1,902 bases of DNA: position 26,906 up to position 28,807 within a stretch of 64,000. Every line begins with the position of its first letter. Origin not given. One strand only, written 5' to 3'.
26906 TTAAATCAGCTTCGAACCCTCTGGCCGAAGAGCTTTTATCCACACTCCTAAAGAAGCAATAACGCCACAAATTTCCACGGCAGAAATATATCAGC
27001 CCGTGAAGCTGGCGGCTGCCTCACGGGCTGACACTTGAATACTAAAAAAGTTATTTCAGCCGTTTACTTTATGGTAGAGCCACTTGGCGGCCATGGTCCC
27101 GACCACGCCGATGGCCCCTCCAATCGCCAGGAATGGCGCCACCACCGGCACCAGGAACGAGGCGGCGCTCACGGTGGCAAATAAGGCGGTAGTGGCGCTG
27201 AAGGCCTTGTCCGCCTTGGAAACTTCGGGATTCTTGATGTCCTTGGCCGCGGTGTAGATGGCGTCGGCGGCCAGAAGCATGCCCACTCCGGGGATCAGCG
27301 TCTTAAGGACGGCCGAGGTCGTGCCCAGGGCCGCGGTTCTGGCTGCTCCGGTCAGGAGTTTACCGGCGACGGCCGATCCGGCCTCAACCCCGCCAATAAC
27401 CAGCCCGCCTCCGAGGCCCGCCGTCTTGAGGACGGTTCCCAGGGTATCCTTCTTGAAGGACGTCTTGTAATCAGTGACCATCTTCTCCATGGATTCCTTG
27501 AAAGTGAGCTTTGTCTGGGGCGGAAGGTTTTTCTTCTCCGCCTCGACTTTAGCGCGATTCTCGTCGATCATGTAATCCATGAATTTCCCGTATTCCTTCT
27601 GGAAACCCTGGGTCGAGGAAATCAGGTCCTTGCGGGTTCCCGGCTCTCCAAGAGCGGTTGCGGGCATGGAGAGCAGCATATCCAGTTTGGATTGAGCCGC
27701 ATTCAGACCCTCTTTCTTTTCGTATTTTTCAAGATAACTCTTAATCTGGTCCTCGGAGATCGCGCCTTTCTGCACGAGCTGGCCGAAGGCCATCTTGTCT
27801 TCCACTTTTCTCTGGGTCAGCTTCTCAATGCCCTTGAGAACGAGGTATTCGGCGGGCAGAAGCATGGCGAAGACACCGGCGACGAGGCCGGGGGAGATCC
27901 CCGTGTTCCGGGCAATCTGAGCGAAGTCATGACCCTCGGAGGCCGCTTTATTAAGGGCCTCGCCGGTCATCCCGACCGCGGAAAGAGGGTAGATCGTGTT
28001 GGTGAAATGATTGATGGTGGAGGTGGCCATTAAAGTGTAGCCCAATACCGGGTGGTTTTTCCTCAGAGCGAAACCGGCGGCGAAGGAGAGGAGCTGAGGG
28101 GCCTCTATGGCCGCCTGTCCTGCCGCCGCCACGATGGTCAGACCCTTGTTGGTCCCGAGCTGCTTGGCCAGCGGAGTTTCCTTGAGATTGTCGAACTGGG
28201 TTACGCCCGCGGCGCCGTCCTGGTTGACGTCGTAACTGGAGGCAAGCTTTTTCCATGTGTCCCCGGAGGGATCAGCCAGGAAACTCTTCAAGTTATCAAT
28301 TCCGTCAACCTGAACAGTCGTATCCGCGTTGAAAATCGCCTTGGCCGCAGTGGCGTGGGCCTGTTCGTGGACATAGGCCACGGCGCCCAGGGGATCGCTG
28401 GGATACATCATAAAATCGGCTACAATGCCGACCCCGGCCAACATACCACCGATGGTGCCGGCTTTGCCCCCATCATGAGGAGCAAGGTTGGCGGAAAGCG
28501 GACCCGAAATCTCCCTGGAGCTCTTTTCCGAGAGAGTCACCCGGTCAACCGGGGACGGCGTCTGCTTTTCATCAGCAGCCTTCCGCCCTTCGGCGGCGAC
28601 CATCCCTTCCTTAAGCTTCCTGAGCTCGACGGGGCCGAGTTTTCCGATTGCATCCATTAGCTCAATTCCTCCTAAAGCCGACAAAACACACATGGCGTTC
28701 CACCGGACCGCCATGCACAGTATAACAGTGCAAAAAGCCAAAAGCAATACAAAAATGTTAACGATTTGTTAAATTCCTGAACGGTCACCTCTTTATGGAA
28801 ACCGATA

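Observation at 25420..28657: Secreted TolB_N/CsgG-like TPR protein plus HExxH membrane protein completing the CHAT locus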

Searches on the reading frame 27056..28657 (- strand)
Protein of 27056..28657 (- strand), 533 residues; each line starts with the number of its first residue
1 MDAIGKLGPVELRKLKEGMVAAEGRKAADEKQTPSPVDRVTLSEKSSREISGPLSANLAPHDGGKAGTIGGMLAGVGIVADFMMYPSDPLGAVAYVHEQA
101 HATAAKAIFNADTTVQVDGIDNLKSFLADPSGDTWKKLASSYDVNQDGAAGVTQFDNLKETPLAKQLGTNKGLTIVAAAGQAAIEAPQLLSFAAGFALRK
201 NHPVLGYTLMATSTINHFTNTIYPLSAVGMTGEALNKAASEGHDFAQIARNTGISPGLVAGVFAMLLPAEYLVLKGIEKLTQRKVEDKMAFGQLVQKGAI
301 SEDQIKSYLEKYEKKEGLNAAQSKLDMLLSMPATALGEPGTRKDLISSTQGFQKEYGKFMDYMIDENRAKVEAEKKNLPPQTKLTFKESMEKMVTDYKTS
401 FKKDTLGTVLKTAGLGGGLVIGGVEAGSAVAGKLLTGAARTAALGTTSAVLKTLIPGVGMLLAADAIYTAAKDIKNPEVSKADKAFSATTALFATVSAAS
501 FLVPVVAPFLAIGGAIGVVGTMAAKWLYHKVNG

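Call 7: search_protein_families(library=pfam, proteins=[window:27056-28657:-], max_evalue=0.01)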
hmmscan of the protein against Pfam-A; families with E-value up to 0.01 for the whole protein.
window:27056-28657:- (533 aa): 0 families

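Call 8: search_protein_families(library=pfam, proteins=[window:27056-28657:-], max_evalue=10)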
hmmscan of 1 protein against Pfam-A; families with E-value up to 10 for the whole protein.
window:27056-28657:- (533 aa): 3 families
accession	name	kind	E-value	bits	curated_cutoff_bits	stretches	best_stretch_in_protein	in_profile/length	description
PF20159.5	YidB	-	0.1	13.3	24.3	1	398-434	16-52/132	YidB-like protein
PF06570.16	DUF1129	-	0.19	11.7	29.1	1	433-523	101-194/207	Protein of unknown function (DUF1129)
PF09925.14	DUF2157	-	2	8.5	32.4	1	293-333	2-42/146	Predicted membrane protein (DUF2157)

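Call 9: search_protein_families(library=ncbifam, proteins=[window:27056-28657:-], max_evalue=1)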
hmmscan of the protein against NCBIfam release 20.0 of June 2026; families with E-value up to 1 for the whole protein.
window:27056-28657:- (533 aa): 1 family
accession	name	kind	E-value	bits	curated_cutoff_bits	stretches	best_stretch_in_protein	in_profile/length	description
TIGR01568.1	A_thal_3678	domain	0.72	10.2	46.45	0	386-409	14-38/67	uncharacterized plant-specific domain TIGR01568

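Call 10: find_homologous_proteins(query=window:27056-28657:-)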
Query window:27056-28657:- (533 aa): 7 proteins with E <= 0.001 among 8000 candidates.
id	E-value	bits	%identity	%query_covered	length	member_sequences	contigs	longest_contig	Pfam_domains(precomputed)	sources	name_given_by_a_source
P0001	0.0e+0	1061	91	100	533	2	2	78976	-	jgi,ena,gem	-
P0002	0.0e+0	1023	88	100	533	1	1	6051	-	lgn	-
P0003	3.7e-268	908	79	100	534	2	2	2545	-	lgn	-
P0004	1.4e-128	448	47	88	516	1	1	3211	-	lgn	-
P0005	1.4e-123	431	46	88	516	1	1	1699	-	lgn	-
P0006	9.1e-81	290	38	83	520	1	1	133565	-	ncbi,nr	ncbi:MAG: hypothetical protein RDV48_22380 [Candidatus Eremiobacteraeota bacterium]|nr:hypothetical 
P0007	3.8e-68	248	34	87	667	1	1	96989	-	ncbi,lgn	ncbi:MAG: hypothetical protein ABIJ96_02390 [Elusimicrobiota bacterium]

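Call 12: find_encoding_contigs(protein=P0006, flank=10000, max_places=3)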
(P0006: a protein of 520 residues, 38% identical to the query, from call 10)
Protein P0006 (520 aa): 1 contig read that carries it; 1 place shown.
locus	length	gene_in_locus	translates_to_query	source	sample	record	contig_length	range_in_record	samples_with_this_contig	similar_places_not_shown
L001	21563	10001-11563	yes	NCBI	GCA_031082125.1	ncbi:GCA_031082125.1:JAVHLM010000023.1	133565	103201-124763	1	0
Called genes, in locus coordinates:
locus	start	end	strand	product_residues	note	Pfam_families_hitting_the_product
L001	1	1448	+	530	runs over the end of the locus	PF04055:Radical_SAM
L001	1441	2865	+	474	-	PF04055:Radical_SAM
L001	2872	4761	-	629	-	PF05226:CHASE2, PF00211:Guanylate_cyc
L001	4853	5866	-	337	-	PF04773:FecR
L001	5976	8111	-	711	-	PF23023:Anti-Pycsar_Apyc1, PF00753:Lactamase_B (faint), PF00027:cNMP_binding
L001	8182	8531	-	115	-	-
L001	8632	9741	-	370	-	PF00069:Pkinase, PF07714:PK_Tyr_Ser-Thr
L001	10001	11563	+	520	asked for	-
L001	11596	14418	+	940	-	PF00005:ABC_tran (faint), PF02463:SMC_N (faint), PF03193:RsgA_GTPase (faint), PF13191:AAA_16 (faint), PF13238:AAA_18 (faint), PF13304:AAA_21 (faint), PF17760:UvrA_inter, PF17755:UvrA_DNA-bind, +4 more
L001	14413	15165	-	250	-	PF01784:DUF34_NIF3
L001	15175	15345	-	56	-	-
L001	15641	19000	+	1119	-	-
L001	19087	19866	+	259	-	PF00378:ECH_1, PF16113:ECH_2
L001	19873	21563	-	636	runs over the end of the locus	PF12969:DUF3857, PF01841:Transglut_core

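Call 13: find_encoding_contigs(protein=P0007, flank=10000, max_places=3)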
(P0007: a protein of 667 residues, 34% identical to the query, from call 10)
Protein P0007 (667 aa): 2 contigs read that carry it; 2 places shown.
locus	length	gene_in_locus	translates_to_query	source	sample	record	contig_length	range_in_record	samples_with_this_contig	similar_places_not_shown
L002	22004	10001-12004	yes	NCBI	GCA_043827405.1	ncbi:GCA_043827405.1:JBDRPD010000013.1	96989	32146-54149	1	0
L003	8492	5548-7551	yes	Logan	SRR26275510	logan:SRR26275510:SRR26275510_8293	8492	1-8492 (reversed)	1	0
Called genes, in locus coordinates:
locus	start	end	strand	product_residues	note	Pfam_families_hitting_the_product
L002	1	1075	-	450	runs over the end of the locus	PF02321:OEP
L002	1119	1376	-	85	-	PF13490:zf-HC2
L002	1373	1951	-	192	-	PF07638:Sigma70_ECF (weak), PF04542:Sigma70_r2, PF08281:Sigma70_r4_2, PF04545:Sigma70_r4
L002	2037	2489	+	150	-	PF01475:FUR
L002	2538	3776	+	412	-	-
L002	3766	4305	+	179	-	PF04205:FMN_bind (weak)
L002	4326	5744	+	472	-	PF00070:Pyr_redox (faint), PF01266:DAO, PF07992:Pyr_redox_2 (faint), PF04324:Fer2_BFD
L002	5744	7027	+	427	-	PF00070:Pyr_redox (faint), PF00890:FAD_binding_2 (weak), PF03486:HI0933_like (faint), PF07992:Pyr_redox_2, PF12831:FAD_oxidored (weak), PF13450:NAD_binding_8 (faint), PF13738:Pyr_redox_3 (faint)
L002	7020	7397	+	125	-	PF07892:DUF1667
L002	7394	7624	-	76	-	PF13560:HTH_31, PF12844:HTH_19, PF13443:HTH_26, PF01381:HTH_3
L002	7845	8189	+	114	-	PF00072:Response_reg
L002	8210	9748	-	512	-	PF08447:PAS_3 (faint), PF00989:PAS, PF08448:PAS_4, PF13426:PAS_9, PF00989:PAS, PF13188:PAS_8, PF13426:PAS_9 (weak)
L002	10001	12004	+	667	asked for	-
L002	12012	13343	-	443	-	PF01546:Peptidase_M20, PF07687:M20_dimer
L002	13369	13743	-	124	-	PF06262:Zincin_1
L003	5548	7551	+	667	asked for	-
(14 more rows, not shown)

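Call 14: find_encoding_contigs(protein=P0001, flank=10000, max_places=3)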
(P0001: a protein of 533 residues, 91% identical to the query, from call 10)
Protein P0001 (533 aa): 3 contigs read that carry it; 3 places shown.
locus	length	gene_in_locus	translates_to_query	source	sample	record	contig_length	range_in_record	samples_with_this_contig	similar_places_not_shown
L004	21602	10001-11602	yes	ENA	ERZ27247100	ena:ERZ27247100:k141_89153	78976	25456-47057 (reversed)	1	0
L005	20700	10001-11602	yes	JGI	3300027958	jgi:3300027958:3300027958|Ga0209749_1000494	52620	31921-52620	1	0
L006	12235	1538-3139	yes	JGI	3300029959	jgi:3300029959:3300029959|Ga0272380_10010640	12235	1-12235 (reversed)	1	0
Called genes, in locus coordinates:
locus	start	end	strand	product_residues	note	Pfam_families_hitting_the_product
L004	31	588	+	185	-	-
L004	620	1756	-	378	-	-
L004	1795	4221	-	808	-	-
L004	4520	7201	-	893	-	PF20473:MmeI_Mtase (weak), PF07669:Eco57I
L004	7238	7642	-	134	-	PF22091:DUF6941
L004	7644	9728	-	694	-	PF00072:Response_reg, PF05157:MshEN, PF00437:T2SSE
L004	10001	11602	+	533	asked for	-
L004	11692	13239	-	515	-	PF03783:CsgG (weak), PF17680:FlgO (faint), PF00515:TPR_1 (faint), PF07719:TPR_2 (faint), PF13181:TPR_8 (faint), PF13414:TPR_11 (faint), PF13431:TPR_17 (weak), PF14559:TPR_19, +4 more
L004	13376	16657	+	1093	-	PF07719:TPR_2 (faint), PF12968:DUF3856 (faint), PF13181:TPR_8 (faint), PF14938:SNAP (faint), PF13176:TPR_7 (faint), PF13424:TPR_12, PF00515:TPR_1 (weak), PF12770:CHAT, +3 more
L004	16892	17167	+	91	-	PF12728:HTH_17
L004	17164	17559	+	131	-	PF01850:PIN (weak), PF13470:PIN_3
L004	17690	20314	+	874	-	PF01411:tRNA-synt_2c, PF07973:tRNA_SAD, PF02272:DHHA1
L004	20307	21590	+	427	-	PF13393:tRNA-synt_His, PF00587:tRNA-synt_2b, PF13393:tRNA-synt_His, PF03129:HGTP_anticodon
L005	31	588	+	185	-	-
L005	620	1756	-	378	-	-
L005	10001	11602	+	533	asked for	-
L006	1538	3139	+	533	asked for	-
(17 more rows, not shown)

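Call 15: find_encoding_contigs(protein=P0004, flank=10000, max_places=3)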
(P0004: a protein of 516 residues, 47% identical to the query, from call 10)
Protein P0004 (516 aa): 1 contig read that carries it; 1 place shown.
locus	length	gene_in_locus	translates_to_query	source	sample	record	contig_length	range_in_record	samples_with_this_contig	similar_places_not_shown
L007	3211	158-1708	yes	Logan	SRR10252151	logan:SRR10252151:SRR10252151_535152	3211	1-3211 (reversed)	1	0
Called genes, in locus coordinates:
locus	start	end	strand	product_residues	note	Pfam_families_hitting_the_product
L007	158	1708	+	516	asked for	-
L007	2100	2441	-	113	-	PF01909:NTP_transf_2, PF18765:Polbeta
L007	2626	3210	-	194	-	?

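Call 16: find_encoding_contigs(protein=P0002, flank=10000, max_places=3)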
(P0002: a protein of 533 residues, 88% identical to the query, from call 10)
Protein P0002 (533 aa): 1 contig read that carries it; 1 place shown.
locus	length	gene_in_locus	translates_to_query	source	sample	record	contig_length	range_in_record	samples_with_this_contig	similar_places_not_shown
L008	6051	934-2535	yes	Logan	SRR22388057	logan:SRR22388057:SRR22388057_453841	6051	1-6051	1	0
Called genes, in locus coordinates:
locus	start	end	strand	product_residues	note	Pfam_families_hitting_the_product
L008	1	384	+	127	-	?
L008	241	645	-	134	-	PF22091:DUF6941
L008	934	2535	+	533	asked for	-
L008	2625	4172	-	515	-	PF03783:CsgG (faint), PF00515:TPR_1 (faint), PF07719:TPR_2 (faint), PF13181:TPR_8 (faint), PF13414:TPR_11 (faint), PF13371:TPR_9 (faint), PF13431:TPR_17 (weak), PF14559:TPR_19, +3 more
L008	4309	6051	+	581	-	?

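Call 29: predict_structure(alignment_id=A1)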
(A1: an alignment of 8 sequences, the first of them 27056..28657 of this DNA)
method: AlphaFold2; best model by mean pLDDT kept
length: 533 residues; sequences in the alignment: 8
mean_pLDDT: 49.2   pTM: 0.36
mean pLDDT of the five models: 49.2, 45.3, 43.6, 42.9, 38.3
residues with pLDDT >= 90: 0; 70-90: 80; 50-70: 166; < 50: 287
segments of 3 or more residues with pLDDT < 50: 1-92, 129-132, 138-148, 192-196, 200-212, 268-280, 333-337, 381-468, 491-493, 495-533
pLDDT, mean of each block of 10 residues (from residue 1): 34 42 35 29 26 25 24 22 35 59 74 65 51 49 46 72 75 66 56 50 44 52 59 72 69 60 49 47 60 67 76 79 64 52 56 63 83 74 34 36 30 24 25 28 25 29 46 61 50 46 36 40 42 39
secondary structure, 60 per line:
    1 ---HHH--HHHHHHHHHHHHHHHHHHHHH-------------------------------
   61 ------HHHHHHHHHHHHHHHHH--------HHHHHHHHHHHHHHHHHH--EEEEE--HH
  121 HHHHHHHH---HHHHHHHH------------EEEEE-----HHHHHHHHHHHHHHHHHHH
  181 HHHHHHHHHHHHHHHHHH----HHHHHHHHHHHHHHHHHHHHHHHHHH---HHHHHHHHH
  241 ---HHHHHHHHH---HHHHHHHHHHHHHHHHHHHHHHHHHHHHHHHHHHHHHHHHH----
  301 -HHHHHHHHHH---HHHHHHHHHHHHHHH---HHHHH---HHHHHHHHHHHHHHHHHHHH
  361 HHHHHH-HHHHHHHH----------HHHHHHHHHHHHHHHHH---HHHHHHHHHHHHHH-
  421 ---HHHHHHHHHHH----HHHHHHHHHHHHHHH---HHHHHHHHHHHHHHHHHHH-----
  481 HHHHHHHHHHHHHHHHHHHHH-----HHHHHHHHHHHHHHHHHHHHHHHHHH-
elements in order: H9-29 H67-83 H92-109 E112-116 H119-128 H132-139 E152-156 H162-198 H203-228 H232-240 H244-252 H256-296 H302-311 H315-329 H333-337 H341-366 H368-375 H386-402 H406-419 H424-434 H439-453 H457-475 H481-501 H507-532

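Call 30: search_protein_representatives(alignment_id=A1)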
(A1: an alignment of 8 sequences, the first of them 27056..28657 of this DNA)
Query: 8 sequences, 534 profile positions. Proteins with E-value up to 0.001 (for the whole library): 217; up to 1e-10: 121; up to 1e-30: 49. The best 150 are listed.
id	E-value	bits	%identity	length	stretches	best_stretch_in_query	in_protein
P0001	1.0e-273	925.3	-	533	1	1-532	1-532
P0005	6.3e-235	797.3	-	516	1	1-534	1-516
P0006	2.0e-216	736.3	-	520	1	1-533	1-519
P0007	1.4e-212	723.6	-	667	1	12-533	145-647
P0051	6.4e-161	553.1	-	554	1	28-532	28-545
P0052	8.0e-141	486.7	-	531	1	27-532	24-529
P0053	2.2e-135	468.8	-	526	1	71-532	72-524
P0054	9.1e-132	456.9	-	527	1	25-533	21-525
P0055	5.8e-130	450.9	-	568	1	33-531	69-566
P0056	9.2e-120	417.2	-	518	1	35-528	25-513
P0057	6.2e-113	394.7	-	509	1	74-520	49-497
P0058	1.4e-112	393.6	-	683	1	78-529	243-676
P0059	5.7e-112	391.5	-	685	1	79-532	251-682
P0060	7.1e-108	378.0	-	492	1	88-531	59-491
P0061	1.1e-102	360.8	-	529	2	65-283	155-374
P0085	1.2e-38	149.5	-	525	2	71-327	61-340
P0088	5.5e-35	137.5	-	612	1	65-523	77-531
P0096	4.6e-30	121.2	-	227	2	151-286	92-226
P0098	2.1e-27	112.4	-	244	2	151-284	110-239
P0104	2.8e-26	108.7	-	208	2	151-282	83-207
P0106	2.3e-24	102.4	-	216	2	150-291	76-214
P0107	2.8e-24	102.1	-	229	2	151-278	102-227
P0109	3.4e-24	101.9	-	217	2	151-280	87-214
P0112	1.0e-22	97.0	-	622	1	68-292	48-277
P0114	2.2e-21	92.6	-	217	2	157-278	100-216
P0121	5.9e-20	87.9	-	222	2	151-280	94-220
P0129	1.3e-18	83.4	-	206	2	151-278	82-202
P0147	2.5e-15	72.6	-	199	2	151-279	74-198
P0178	1.2e-08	50.5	-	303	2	150-270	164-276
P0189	4.4e-07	45.4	-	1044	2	253-364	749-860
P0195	7.2e-07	44.7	-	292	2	151-277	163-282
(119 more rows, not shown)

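Call 35: search_protein_families(library=pfam, alignment_id=A3, max_evalue=0.01)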
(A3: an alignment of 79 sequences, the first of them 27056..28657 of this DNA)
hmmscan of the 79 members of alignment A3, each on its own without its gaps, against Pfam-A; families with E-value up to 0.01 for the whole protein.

A. member 1, window:27056-28657:- (533 aa): 0 families

B. families by the number of members that match (of 79 scanned): 10 families
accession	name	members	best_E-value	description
PF13398.12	Peptidase_M50B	7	0.00048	Peptidase M50B-like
PF02163.28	Peptidase_M50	3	0.0011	Peptidase family M50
PF13091.12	PLDc_2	1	3.5e-25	PLD-like domain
PF03457.19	HA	1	7.6e-09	Helicase associated domain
PF00614.28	PLDc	1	1.2e-06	Phospholipase D Active site motif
PF20990.2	DUF2207_C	1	0.00082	Predicted membrane protein (DUF2207) C-terminal domain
PF20362.3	DUF6657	1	0.0023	Family of unknown function (DUF6657)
PF07305.17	DUF1454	1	0.0059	Protein of unknown function (DUF1454)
PF11667.14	DUF3267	1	0.0062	Putative zincin peptidase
PF03006.26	HlyIII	1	0.0068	Haemolysin-III related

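Call 36: find_related_loci(query=A1, collection=genome_contigs, flank=10000)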
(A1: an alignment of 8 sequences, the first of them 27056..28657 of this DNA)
Query A1 (533 aa) in genome_contigs; peptide patterns used: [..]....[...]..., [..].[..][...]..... (x = any residue, [..] = any of these).
96 stretches matched a pattern; 3 encode a relative of the query (tblastn E <= 1e-3); 3 distinct loci.
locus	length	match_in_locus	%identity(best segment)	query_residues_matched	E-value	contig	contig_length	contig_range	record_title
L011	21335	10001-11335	34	67-530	6e-71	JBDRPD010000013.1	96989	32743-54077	MAG: Elusimicrobiota bacterium isolate MEGAHIT-group-2.10 k141_729355, whole genome shotgun sequence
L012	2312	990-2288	32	76-530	4e-54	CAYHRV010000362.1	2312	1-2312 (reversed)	MAG TPA_asm: uncultured Elusimicrobia bacterium isolate ERP119705_co15_213 genome assembly, contig: NODE_73720_length_23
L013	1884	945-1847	35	85-390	3e-49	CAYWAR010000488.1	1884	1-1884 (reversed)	MAG TPA_asm: uncultured Elusimicrobia sp. isolate binchicken_co248_100 genome assembly, contig: NODE_171673_length_1884_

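Call 37: search_solved_structures(query=A1, max_evalue=10)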
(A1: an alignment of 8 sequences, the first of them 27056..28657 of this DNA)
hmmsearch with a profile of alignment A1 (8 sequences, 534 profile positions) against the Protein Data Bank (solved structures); distinct sequences matched with E-value up to 10: 9.
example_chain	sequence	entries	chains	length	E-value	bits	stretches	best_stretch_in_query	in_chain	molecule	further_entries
1ttx_A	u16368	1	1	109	0.93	11.3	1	272-340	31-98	Oncomodulin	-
5i7c_A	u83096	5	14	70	1.7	10.4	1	334-395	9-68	Centrosomin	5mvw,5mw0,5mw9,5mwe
2b5d_X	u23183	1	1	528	2.8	9.7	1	348-398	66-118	alpha-Amylase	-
7u8o_I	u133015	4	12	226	4.9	8.9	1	273-335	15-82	V-type proton ATPase subunit E 1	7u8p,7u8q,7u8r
6xbw_I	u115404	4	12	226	7.2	8.3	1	273-344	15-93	V-type proton ATPase subunit E 1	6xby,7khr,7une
6vq6_I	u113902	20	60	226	8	8.2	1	273-404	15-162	V-type proton ATPase subunit E 1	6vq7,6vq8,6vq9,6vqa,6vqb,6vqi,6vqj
1wdz_A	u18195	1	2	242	8.7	8.1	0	289-378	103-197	insulin receptor substrate p53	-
1y2o_A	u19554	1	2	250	9.1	8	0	289-378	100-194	BAI1-associated protein 2 isoform 1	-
2ykt_A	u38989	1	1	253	9.3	8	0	289-378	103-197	BRAIN-SPECIFIC ANGIOGENESIS INHIBITOR 1-ASSOCIATED PROTEIN 2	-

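Call 38: find_encoding_contigs(protein=P0051, flank=10000, max_places=3)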
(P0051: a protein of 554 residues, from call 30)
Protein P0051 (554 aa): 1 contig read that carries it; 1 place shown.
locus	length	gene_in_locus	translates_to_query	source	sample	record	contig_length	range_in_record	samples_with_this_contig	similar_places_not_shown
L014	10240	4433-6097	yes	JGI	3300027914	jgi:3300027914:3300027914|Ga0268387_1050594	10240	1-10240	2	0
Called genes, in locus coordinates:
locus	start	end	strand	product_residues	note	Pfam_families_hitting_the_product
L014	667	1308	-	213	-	PF04542:Sigma70_r2, PF08281:Sigma70_r4_2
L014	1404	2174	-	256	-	PF08032:SpoU_sub_bind, PF00588:SpoU_methylase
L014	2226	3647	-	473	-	PF01406:tRNA-synt_1e, PF09334:tRNA-synt_1g (faint), PF09190:DALR_2, PF23493:CysS_C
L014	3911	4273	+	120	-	-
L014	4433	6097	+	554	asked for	-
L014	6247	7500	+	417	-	-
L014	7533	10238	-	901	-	?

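Call 39: find_encoding_contigs(protein=P0052, flank=10000, max_places=2)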
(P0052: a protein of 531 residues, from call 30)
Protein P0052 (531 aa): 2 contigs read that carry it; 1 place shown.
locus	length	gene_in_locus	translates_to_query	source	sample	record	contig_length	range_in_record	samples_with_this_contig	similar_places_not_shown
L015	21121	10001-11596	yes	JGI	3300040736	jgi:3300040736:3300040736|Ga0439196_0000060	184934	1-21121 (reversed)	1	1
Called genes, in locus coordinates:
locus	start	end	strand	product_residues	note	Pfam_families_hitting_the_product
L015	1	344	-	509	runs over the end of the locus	PF02874:ATP-synt_ab_N, PF00006:ATP-synt_ab, PF00306:ATP-synt_ab_C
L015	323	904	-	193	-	PF00213:OSCP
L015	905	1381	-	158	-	PF00430:ATP-synt_B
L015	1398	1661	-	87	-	PF00137:ATP-synt_C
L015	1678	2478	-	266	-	PF00119:ATP-synt_A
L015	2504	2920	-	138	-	-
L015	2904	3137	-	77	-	PF09527:ATPase_gene1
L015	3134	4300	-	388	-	PF02350:Epimerase_2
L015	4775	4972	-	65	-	PF15919:HicB_lk_antitox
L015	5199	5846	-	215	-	-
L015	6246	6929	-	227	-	PF13749:HATPase_c_4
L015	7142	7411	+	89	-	-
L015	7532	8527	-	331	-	PF00953:Glycos_transf_4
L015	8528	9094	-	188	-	PF00990:GGDEF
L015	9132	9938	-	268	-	PF02811:PHP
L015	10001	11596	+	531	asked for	-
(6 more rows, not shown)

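Call 40: find_encoding_contigs(protein=P0054, flank=10000, max_places=2)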
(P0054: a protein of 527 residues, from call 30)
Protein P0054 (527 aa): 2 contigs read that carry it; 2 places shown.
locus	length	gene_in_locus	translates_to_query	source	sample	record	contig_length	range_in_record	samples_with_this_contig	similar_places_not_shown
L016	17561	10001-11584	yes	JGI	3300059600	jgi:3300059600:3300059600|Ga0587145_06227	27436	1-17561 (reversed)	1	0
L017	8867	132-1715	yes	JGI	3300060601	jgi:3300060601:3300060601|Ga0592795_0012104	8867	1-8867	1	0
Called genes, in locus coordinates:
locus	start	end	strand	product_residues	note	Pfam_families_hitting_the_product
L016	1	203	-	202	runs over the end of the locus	-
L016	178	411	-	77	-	-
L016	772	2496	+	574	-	PF01609:DDE_Tnp_1 (weak)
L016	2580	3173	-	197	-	PF06953:ArsD, PF02627:CMD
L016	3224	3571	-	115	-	PF13412:HTH_24 (faint), PF12840:HTH_20, PF01022:HTH_5, PF12802:MarR_2 (weak)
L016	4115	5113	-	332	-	PF06050:HGD-D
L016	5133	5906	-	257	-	PF04542:Sigma70_r2, PF04539:Sigma70_r3, PF04545:Sigma70_r4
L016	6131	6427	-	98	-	PF10135:Rod-binding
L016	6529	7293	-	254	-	PF00460:Flg_bb_rod (weak), PF22692:LlgE_F_G_D1, PF06429:Flg_bbr_C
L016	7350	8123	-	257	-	PF00460:Flg_bb_rod (weak), PF22692:LlgE_F_G_D1, PF06429:Flg_bbr_C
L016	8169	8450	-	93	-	-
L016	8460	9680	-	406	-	PF02120:Flg_hook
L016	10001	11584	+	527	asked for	-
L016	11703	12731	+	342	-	-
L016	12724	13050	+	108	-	-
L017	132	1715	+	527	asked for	-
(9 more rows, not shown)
